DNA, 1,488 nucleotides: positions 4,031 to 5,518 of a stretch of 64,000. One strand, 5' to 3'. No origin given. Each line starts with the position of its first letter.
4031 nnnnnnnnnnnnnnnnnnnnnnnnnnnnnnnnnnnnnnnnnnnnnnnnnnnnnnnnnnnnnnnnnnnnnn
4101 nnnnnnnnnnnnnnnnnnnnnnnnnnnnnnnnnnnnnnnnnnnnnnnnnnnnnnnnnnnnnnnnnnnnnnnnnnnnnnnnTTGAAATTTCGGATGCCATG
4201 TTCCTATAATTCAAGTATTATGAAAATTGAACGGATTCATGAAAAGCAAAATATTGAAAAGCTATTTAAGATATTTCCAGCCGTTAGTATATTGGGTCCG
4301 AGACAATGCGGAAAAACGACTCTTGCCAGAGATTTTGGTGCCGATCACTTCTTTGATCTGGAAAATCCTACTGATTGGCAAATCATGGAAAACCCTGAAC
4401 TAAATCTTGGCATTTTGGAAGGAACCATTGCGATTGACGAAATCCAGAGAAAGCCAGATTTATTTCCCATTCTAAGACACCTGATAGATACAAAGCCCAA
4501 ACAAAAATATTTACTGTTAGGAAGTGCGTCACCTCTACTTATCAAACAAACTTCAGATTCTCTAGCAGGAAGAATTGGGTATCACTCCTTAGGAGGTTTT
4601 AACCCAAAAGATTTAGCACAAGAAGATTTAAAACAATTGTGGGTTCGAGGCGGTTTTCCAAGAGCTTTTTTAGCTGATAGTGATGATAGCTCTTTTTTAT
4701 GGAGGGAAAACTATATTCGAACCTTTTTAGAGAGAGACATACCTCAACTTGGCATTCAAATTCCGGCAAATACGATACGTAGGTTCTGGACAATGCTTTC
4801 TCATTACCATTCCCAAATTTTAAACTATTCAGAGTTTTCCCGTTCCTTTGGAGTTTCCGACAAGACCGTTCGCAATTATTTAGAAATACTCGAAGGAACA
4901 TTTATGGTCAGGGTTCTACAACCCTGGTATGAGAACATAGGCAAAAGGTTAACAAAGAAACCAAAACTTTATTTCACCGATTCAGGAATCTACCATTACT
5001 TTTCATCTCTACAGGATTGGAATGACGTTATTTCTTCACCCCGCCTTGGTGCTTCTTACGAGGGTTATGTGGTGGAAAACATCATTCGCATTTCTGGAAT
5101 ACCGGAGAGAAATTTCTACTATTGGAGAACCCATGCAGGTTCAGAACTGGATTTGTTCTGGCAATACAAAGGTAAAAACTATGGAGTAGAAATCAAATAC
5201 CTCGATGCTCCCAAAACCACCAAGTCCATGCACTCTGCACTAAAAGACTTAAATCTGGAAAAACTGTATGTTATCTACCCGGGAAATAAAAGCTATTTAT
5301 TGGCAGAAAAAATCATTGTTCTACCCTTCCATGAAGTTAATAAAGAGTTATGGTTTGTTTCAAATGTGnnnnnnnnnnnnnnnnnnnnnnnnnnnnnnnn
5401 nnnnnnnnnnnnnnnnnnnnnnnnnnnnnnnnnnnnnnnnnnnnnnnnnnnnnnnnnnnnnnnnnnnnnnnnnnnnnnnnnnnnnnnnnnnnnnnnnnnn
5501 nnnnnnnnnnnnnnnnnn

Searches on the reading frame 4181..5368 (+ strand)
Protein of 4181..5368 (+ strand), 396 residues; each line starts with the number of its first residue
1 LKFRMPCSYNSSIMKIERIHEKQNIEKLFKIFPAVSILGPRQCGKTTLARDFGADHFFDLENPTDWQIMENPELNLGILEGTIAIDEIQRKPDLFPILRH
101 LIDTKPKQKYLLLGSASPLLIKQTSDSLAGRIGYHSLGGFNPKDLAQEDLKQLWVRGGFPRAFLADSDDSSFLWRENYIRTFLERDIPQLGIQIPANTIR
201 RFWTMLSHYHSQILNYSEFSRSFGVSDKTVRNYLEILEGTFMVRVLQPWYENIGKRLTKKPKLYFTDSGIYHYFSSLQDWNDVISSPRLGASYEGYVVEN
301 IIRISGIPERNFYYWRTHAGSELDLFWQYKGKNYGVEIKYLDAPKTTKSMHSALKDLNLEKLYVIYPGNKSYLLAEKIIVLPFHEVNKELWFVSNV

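Call 51: search_protein_families(library=pfam, proteins=[window:4181-5368:+], max_evalue=0.001)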
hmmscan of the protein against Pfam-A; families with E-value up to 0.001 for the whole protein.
window:4181-5368:+ (396 aa): 3 families
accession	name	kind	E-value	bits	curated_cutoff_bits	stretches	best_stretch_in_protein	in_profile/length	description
PF13635.12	DUF4143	-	3.2e-44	150.9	28.1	1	184-340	1-159/160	Domain of unknown function (DUF4143)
PF13173.12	AAA_14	-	3.5e-20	72.8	27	1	33-141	3-124/129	AAA domain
PF08279.18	HTH_11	-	0.00055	20.2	25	0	205-241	8-43/55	HTH domain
